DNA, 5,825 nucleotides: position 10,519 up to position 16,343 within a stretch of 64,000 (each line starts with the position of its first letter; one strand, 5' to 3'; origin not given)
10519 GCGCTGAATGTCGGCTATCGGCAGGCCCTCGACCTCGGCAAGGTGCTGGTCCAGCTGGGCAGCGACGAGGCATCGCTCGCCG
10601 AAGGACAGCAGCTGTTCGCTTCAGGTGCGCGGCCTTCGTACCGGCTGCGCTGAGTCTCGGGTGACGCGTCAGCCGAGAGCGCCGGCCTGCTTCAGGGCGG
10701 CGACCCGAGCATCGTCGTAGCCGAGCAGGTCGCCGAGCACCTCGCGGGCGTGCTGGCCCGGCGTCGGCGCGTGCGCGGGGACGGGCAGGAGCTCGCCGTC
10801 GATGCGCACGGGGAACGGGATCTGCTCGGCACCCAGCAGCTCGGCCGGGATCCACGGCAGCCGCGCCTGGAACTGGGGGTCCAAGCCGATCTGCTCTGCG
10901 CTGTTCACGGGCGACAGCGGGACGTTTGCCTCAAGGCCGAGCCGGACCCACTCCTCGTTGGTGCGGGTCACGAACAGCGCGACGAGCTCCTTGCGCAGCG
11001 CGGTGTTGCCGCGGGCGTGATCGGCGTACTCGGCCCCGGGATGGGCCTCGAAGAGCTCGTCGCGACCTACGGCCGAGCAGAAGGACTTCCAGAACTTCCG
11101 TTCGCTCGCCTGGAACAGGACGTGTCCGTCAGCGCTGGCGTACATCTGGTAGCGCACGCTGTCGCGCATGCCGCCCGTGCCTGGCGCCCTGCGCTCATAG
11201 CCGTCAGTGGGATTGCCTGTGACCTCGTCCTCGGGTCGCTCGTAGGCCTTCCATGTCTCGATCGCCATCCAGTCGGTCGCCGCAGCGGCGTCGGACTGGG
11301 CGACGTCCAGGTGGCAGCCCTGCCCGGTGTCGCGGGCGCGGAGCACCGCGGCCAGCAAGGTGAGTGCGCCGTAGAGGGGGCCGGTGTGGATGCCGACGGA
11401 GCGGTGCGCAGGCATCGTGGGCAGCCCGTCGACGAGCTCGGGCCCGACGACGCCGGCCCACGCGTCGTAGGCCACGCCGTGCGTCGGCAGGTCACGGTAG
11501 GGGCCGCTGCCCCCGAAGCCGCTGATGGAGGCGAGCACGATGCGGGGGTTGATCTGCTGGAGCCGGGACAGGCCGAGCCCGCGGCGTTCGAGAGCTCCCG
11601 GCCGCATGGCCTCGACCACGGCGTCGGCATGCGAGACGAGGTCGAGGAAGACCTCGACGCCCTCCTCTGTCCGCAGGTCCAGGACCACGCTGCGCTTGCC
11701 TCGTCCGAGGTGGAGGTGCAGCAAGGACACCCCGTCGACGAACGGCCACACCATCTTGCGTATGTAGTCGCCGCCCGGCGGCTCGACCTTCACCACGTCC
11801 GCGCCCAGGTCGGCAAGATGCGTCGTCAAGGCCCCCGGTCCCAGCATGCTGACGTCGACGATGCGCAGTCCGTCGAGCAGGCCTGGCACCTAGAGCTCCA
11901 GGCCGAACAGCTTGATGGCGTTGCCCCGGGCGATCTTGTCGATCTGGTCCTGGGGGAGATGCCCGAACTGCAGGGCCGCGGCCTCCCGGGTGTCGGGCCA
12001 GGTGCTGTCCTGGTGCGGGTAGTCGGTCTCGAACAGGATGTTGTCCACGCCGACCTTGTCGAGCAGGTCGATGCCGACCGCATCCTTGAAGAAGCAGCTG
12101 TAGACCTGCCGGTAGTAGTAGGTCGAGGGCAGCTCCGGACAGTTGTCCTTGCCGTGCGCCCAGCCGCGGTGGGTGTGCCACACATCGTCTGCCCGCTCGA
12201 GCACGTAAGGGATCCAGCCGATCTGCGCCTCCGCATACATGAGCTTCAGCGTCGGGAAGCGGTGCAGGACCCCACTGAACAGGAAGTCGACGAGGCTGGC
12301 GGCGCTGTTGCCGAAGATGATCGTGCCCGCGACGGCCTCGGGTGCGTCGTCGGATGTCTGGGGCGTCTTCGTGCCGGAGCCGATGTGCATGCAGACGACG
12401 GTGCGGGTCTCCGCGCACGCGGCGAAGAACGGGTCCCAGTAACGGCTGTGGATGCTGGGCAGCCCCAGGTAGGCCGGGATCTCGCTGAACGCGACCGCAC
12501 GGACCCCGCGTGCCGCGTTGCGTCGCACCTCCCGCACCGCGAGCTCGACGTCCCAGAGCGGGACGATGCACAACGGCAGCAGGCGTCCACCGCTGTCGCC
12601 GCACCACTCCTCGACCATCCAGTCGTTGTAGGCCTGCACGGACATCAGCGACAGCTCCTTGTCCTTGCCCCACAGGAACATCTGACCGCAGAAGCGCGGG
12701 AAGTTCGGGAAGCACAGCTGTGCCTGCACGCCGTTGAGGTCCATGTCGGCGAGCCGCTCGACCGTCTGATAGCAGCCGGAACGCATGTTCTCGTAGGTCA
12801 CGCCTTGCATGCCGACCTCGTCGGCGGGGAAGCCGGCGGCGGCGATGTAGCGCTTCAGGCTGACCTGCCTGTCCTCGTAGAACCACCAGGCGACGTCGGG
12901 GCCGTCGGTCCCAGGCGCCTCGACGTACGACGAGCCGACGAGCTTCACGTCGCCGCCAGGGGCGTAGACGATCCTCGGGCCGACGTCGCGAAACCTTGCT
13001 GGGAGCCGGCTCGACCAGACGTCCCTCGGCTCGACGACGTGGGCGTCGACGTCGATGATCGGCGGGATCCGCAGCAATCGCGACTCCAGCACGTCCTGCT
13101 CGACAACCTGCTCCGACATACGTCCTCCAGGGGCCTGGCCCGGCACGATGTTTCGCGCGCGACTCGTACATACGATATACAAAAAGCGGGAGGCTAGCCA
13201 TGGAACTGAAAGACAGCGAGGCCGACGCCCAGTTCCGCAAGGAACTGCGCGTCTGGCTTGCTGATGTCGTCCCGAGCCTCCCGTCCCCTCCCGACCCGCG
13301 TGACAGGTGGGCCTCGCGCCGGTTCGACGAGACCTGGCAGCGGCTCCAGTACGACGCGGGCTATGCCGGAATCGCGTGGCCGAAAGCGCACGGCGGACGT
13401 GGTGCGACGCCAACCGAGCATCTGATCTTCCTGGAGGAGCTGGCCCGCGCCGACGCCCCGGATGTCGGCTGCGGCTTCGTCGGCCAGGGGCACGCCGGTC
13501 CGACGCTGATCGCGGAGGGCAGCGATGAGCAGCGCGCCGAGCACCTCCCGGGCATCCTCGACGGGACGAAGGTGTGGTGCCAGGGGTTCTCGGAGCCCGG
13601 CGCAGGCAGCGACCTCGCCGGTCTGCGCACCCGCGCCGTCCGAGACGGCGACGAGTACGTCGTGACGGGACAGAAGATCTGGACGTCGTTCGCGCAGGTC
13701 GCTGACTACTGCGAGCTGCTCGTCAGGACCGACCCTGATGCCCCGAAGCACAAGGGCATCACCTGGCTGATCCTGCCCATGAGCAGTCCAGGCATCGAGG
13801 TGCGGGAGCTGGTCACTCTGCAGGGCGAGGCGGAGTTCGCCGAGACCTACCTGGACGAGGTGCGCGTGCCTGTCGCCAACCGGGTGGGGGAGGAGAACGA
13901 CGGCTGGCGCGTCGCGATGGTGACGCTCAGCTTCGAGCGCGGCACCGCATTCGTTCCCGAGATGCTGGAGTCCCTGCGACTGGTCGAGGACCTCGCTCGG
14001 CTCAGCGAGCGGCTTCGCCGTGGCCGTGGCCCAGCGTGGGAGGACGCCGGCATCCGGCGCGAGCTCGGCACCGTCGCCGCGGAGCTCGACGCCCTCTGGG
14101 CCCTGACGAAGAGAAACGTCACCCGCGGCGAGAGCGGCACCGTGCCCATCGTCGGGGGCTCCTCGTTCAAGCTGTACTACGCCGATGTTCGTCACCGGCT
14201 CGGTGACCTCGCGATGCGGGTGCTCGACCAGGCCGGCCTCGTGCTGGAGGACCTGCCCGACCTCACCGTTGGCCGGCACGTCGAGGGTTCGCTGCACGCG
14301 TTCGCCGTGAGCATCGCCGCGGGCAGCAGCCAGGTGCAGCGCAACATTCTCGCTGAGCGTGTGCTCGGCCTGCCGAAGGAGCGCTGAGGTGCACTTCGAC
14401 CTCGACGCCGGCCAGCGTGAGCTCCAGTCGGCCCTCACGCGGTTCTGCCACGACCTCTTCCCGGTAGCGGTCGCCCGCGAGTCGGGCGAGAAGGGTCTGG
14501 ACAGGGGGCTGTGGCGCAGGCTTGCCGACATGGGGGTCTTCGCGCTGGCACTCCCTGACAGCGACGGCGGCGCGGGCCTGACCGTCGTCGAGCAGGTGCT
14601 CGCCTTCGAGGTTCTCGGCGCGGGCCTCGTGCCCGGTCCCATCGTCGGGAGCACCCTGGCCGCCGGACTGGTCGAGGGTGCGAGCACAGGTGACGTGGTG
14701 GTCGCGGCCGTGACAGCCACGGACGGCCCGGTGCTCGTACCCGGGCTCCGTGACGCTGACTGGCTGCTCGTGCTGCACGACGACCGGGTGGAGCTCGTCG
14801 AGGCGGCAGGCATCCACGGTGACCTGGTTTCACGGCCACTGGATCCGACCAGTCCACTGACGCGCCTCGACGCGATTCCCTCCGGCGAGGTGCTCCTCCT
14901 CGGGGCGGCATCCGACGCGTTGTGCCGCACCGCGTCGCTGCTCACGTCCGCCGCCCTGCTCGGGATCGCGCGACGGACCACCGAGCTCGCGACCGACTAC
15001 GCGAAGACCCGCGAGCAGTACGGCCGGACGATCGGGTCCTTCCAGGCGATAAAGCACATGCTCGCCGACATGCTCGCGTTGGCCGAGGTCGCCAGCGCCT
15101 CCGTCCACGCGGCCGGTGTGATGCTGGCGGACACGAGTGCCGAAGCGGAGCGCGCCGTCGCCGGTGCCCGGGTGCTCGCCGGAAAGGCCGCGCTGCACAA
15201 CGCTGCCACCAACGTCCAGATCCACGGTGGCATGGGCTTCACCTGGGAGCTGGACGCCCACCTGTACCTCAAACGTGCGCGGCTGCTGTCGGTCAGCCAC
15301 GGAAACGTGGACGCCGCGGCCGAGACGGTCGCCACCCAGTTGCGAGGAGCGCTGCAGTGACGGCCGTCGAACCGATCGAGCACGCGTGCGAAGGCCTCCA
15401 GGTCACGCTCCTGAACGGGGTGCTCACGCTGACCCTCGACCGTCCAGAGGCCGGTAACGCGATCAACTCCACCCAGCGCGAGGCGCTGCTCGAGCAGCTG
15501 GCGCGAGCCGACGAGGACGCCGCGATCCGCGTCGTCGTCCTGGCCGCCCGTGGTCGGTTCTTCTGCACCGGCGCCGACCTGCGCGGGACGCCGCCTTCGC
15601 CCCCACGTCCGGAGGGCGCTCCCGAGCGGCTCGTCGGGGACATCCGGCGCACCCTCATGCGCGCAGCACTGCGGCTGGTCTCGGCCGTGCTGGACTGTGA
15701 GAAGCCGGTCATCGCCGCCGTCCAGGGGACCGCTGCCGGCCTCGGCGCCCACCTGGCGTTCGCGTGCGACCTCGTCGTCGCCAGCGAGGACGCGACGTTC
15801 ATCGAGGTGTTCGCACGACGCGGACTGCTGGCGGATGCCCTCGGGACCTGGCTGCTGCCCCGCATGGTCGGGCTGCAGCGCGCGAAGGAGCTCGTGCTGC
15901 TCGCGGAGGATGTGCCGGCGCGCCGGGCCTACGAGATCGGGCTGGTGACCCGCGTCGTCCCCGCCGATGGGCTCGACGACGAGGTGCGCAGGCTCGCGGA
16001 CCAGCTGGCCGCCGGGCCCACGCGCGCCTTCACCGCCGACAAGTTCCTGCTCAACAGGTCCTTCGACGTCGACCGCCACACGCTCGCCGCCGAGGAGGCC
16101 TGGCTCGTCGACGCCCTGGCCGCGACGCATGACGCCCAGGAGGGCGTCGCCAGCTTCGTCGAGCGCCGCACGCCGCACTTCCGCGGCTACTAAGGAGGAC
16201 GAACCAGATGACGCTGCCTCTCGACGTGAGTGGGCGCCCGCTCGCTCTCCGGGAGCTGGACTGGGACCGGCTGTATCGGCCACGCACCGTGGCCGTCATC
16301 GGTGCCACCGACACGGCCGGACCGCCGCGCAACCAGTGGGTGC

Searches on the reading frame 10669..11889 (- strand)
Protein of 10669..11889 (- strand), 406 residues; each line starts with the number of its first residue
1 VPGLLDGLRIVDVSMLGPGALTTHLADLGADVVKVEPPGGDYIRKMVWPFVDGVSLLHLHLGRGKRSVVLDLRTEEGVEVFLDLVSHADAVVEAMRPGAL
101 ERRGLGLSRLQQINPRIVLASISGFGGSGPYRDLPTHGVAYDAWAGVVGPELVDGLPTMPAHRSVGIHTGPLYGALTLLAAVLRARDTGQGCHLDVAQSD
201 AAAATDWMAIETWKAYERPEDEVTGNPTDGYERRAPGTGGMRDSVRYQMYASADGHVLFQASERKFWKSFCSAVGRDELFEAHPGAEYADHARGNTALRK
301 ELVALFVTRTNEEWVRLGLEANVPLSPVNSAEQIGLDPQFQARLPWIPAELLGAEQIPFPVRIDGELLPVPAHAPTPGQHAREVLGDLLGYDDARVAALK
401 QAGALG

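Call 48: search_protein_families(library=pfam, proteins=[window:10669-11889:-], max_evalue=0.00001)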
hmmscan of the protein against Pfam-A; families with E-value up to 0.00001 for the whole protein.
window:10669-11889:- (406 aa): 1 family
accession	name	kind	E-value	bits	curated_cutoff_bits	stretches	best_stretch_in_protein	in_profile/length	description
PF02515.22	CoA_transf_3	-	7e-80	269.3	23.3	1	5-380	1-365/366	CoA-transferase family III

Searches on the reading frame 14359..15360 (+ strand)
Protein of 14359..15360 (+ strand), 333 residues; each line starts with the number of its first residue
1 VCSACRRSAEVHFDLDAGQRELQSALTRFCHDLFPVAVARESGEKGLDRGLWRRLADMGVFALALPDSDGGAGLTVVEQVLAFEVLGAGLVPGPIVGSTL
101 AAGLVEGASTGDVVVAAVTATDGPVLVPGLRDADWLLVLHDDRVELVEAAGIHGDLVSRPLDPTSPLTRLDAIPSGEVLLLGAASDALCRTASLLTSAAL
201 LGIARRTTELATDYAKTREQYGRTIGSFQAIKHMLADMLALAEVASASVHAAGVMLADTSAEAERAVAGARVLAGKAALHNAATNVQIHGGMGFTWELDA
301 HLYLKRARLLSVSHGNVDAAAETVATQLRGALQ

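Call 49: search_protein_families(library=pfam, proteins=[window:14359-15360:+], max_evalue=0.00001)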
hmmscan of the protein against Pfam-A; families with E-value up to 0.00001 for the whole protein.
window:14359-15360:+ (333 aa): 2 families
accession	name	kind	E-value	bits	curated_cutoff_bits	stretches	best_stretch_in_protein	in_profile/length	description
PF00441.29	Acyl-CoA_dh_1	-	7.2e-20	72.1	22.4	1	195-327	17-148/150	Acyl-CoA dehydrogenase, C-terminal domain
PF02771.21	Acyl-CoA_dh_N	-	3e-10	40.9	22.9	1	19-99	4-87/113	Acyl-CoA dehydrogenase, N-terminal domain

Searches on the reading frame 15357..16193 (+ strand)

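Call 49: search_protein_families(library=pfam, proteins=[window:15357-16193:+], max_evalue=0.00001)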
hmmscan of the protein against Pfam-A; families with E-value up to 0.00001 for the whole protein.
window:15357-16193:+ (278 aa): 2 families
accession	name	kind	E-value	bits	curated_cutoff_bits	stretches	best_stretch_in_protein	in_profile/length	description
PF00378.25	ECH_1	-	5.3e-54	183.6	27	1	20-276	4-249/251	Enoyl-CoA hydratase/isomerase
PF16113.10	ECH_2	-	9e-23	81.7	27.2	1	24-251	3-223/335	Enoyl-CoA hydratase/isomerase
